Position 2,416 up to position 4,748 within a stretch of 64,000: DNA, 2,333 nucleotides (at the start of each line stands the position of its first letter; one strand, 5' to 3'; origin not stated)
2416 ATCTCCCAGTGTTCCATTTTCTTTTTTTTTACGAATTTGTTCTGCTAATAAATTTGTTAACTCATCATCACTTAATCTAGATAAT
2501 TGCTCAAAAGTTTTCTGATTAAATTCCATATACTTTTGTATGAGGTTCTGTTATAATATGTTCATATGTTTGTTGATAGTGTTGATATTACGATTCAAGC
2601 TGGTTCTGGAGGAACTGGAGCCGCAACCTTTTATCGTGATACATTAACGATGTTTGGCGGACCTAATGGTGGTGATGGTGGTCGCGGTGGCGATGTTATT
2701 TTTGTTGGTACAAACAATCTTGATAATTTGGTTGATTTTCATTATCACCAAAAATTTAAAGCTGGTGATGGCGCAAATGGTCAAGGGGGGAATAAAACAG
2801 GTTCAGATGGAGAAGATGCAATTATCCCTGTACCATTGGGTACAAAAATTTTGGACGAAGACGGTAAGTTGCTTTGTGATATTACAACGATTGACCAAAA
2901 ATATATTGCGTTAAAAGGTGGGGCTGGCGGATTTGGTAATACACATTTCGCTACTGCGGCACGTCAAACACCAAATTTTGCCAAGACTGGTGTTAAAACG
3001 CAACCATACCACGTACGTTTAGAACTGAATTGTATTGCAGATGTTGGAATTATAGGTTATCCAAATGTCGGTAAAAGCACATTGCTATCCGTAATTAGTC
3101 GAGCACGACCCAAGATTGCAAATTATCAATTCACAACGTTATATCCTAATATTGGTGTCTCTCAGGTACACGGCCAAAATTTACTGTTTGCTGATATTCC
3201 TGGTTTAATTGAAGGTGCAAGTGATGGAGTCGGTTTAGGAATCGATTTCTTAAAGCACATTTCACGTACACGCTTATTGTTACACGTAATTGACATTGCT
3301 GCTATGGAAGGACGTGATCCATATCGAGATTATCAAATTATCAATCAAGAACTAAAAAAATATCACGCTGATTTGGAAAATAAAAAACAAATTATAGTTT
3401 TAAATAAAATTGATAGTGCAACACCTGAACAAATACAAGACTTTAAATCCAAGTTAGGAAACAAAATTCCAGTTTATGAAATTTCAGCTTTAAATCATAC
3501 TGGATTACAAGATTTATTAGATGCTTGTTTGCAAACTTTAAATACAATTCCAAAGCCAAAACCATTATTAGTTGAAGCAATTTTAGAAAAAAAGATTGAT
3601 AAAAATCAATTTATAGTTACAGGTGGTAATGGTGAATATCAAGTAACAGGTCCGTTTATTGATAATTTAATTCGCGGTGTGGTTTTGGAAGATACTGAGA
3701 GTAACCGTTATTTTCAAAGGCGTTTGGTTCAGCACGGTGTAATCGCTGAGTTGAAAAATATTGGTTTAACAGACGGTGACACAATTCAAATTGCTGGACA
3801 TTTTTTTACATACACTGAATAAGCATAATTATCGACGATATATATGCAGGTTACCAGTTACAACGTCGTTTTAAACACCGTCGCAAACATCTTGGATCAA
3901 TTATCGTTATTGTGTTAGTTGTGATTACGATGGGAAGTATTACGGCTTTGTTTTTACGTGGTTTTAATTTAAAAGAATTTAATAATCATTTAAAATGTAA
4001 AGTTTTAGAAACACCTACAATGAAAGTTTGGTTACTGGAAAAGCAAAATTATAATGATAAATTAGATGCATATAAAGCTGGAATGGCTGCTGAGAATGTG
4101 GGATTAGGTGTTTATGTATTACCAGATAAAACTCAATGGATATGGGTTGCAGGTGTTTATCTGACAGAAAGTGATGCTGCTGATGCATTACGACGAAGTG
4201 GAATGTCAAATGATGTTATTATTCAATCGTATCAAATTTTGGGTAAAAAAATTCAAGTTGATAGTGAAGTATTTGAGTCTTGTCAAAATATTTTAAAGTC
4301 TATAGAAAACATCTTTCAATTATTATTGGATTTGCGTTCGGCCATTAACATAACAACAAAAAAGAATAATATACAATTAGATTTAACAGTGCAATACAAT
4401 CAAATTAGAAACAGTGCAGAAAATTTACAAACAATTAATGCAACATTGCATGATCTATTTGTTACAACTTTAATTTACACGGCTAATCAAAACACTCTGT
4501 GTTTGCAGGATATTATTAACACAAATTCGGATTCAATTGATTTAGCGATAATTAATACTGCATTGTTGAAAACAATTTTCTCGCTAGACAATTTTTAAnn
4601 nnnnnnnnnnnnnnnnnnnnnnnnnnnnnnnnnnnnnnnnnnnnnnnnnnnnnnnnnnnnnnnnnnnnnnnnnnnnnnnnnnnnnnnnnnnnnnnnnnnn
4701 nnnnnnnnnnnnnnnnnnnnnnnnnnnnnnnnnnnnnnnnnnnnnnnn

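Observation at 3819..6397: Tight operon: membrane (SPOR-like) protein, degenerate cGAS/CD-NTase-fold protein and Ogg glycosylase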

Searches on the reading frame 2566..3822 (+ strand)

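Call 4: search_protein_families(library=pfam, proteins=[window:2566-3822:+], max_evalue=1)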
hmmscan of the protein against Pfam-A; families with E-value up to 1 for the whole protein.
window:2566-3822:+ (418 aa): 9 families
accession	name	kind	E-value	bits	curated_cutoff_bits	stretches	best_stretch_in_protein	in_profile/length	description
PF01018.28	GTP1_OBG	-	7.5e-50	169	27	1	3-155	1-154/155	GTP1/OBG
PF01926.29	MMR_HSR1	-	6.7e-26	91.1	21.9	1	159-281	1-113/113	50S ribosome-binding GTPase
PF09269.16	DUF1967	-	2.4e-14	53.6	27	1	354-416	8-70/70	Domain of unknown function (DUF1967)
PF02421.24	FeoB_N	-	1.2e-12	48.1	27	1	160-320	3-155/156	Ferrous iron transport protein B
PF00009.33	GTP_EFTU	-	2.8e-06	27.5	26.5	1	266-325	115-186/188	Elongation factor Tu GTP binding domain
PF16897.10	MMR_HSR1_Xtn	-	0.00027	21.3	35.2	1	274-326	57-105/106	C-terminal region of MMR_HSR1 domain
PF03193.22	RsgA_GTPase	-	0.00085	19.6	30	1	269-321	50-104/174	RsgA GTPase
PF00071.28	Ras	-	0.019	15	21.6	1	250-325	84-160/162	Ras family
PF13238.12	AAA_18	-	0.042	14.8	29.4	1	160-181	1-22/128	AAA domain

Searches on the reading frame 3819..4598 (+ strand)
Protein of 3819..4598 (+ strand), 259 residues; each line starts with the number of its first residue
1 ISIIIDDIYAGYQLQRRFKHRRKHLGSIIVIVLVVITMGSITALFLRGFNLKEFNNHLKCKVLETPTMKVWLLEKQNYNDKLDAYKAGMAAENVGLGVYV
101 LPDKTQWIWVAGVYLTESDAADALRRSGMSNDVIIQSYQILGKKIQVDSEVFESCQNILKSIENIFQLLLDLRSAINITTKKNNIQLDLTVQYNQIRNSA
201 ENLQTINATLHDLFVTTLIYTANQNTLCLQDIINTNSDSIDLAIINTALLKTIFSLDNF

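Call 4: search_protein_families(library=pfam, proteins=[window:3912-4598:+], max_evalue=1)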
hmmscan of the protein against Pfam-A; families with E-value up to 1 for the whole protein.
window:3912-4598:+ (228 aa): 1 family
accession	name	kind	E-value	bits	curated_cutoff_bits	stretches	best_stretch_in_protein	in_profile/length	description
PF07817.19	GLE1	-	0.04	13.7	24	1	131-204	3-77/250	GLE1-like protein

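Call 5: search_protein_families(library=ncbifam, proteins=[window:3819-4598:+], max_evalue=1)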
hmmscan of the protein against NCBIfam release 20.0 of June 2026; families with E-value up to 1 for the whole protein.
window:3819-4598:+ (259 aa): 0 families

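Call 6: search_protein_families(library=padloc, proteins=[window:3819-4598:+], max_evalue=1)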
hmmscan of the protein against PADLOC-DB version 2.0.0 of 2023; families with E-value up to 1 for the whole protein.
window:3819-4598:+ (259 aa): 0 families

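Call 19: find_homologous_proteins(query=window:3831-4598:+, max_evalue=0.001)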
Query window:3831-4598:+ (255 aa): 53 proteins with E <= 0.001 among 742 candidates.
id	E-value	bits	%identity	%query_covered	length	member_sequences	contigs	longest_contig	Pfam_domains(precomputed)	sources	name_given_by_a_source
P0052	7.0e-138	476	100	87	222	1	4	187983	-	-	-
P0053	9.0e-81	289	53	96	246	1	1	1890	-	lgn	-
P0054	5.3e-80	286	54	99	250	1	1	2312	-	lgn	-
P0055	4.1e-75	270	58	90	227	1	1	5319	-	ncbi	-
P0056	1.3e-74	269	51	99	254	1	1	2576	-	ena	-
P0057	7.5e-74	266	51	98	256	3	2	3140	-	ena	-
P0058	3.0e-73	264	53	99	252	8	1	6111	-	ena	-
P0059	2.2e-71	258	51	99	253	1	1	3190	-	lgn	-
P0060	8.1e-71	256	55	90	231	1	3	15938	-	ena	-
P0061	2.0e-70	255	53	87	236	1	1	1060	-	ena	-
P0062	6.9e-70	253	53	91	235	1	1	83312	-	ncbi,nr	ncbi:MAG: hypothetical protein NC133_00055 [Prevotella sp.]|nr:hypothetical protein [Prevotella sp.]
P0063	1.0e-69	253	51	91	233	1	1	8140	-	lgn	-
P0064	1.1e-69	253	53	88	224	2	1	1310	-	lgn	-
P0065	4.8e-69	250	51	91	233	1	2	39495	-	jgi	-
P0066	1.3e-68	249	51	91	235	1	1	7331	-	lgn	-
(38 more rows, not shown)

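Call 32: predict_structure(alignment_id=A2)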
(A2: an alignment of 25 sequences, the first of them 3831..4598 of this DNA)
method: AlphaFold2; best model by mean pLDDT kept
length: 255 residues; sequences in the alignment: 25
mean_pLDDT: 87.1   pTM: 0.74
mean pLDDT of the five models: 87.1, 85.4, 84.6, 83.7, 81.9
residues with pLDDT >= 90: 175; 70-90: 42; 50-70: 36; < 50: 2
segments of 3 or more residues with pLDDT < 50: none
pLDDT, mean of each block of 10 residues (from residue 1): 51 56 80 77 58 77 95 96 93 95 97 95 88 94 93 96 96 83 97 96 92 95 94 89 96 84
secondary structure, 60 per line:
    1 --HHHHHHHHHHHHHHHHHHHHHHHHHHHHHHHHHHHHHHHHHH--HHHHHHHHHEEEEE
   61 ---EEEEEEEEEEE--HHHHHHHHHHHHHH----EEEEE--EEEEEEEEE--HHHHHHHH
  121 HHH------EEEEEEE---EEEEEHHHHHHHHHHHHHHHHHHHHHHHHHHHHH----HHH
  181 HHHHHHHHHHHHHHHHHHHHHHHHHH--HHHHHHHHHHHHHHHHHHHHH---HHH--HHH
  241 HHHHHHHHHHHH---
elements in order: H3-44 H47-55 E56-60 E64-74 H77-90 E95-99 E102-110 H113-123 E130-136 E140-144 H145-173 H178-206 H209-229 H238-252

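Call 35: fold_search(model_id=the predicted structure, library=pdb)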
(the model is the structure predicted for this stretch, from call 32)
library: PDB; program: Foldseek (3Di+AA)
matches with E <= 10: 1125; with E <= 0.001: 0
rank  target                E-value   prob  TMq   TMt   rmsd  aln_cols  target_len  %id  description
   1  3ksa_A                1.4e-02  0.23  0.17  0.10  29.9       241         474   13  Detailed structural insight into the DNA cleavage complex of type IIA topoisomerases (cleaved form) (released 2010-05-05)
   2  1x60_MODEL_1_A        1.5e-02  1.00  0.25  0.71   2.7        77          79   18  Solution structure of the peptidoglycan binding domain of B. subtilis cell wall lytic enzyme CwlC (released 2005-08-09)
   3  3tvi_F                2.0e-02  0.69  0.20  0.14  11.6       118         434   11  Crystal structure of Clostridium acetobutylicum aspartate kinase (CaAK): An important allosteric enzyme for industrial (released 2011-11-09)
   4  6xv8_D                2.8e-02  0.14  0.16  0.12  24.3       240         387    9  Crystal structure of Megabody Mb-Nb207-c7HopQ_G10 (released 2021-01-13)
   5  1sc6_B                3.0e-02  0.66  0.16  0.12   6.2        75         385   16  Crystal Structure of W139G D-3-Phosphoglycerate dehydrogenase complexed with NAD+ (released 2005-02-22)
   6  6gdv_C                3.6e-02  0.72  0.19  0.31   7.9       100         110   10  Structure of CutA from Synechococcus elongatus PCC7942 complexed with Bis-Tris molecule (released 2019-05-08)
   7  9mw0_D                3.8e-02  0.11  0.13  0.06  21.9       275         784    8  Bipartite complex of MmpL5-AcpM from Mycolicibacterium smegmatis (released 2025-07-30)
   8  6gdw_A                4.0e-02  0.63  0.18  0.31   8.4        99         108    8  Structure of CutA from Synechococcus elongatus PCC7942 complexed with 2 molecules of Bis-Tris (released 2019-05-08)
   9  5mg3_F                4.0e-02  0.12  0.14  0.13  23.1       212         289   11  EM fitted model of bacterial holo-translocon (released 2016-12-28)
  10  2efn                  4.3e-02  0.72  0.18  0.27   5.0        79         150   16  Crystal Structure of Ser 32 to Ala of ST1022 from Sulfolobus tokodaii 7 (released 2008-02-26)
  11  5kox                  4.3e-02  0.57  0.18  0.11   7.2       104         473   13  Structure of rifampicin monooxygenase complexed with rifampicin (released 2016-09-07)
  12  3tvi_H                4.8e-02  0.69  0.21  0.14   8.0       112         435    9  Crystal structure of Clostridium acetobutylicum aspartate kinase (CaAK): An important allosteric enzyme for industrial (released 2011-11-09)
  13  6gdu_B                5.1e-02  0.60  0.18  0.31   8.3        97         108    8  Structure of CutA from Synechococcus elongatus PCC7942 (released 2019-05-08)
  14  2pmh                  5.1e-02  0.47  0.17  0.25  15.8       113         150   13  Crystal structure of Thr132Ala of ST1022 from Sulfolobus tokodaii (released 2008-04-22)
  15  6gdu_A                5.4e-02  0.60  0.18  0.30   8.4        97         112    8  Structure of CutA from Synechococcus elongatus PCC7942 (released 2019-05-08)
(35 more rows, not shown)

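Call 65: search_protein_families(library=pfam, alignment_id=A2, max_evalue=10)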
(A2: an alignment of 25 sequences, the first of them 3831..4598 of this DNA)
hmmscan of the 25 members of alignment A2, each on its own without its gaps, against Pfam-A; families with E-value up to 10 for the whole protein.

A. member 1, window:3831-4598:+ (255 aa): 1 family
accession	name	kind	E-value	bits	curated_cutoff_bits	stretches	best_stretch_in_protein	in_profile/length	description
PF07817.19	GLE1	-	0.039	13.7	24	1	158-231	3-77/250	GLE1-like protein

B. families by the number of members that match (of 25 scanned): 37 families (the first 25 are shown)
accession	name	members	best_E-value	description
PF24024.1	DUF7336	4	0.00047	Domain of unknown function (DUF7336)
PF14607.12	GxDLY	4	0.0079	N-terminus of Esterase_SGNH_hydro-type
PF13314.11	DUF4083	3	0.0005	Domain of unknown function (DUF4083)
PF06696.16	Strep_SA_rep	2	0.088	Streptococcal surface antigen repeat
PF14223.13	Retrotran_gag_2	2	0.14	gag-polypeptide of LTR copia-type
PF21915.3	Sputnik_MCP_1st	1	0.0018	Sputnik virophage major capsid protein 1st domain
PF22975.2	EPS8_2nd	1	0.0033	EPS8 spectrin-like domain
PF18394.6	TBK1_CCD1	1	0.0075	TANK-binding kinase 1 coiled-coil domain 1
PF02706.20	Wzz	1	0.01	Chain length determinant protein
PF01094.35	ANF_receptor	1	0.01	Receptor family ligand binding region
PF09408.15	bCoV_S1_RBD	1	0.011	Betacoronavirus spike glycoprotein S1, receptor binding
PF10157.14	BORCS6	1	0.021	BLOC-1-related complex sub-unit 6 C-terminal helix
PF05783.17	DLIC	1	0.022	Dynein light intermediate chain (DLIC)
PF12205.13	GIT1_C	1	0.024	G protein-coupled receptor kinase-interacting protein 1 C term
PF21787.3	TNP-like_RNaseH_N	1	0.025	TNP-like, RNase H N-terminal domain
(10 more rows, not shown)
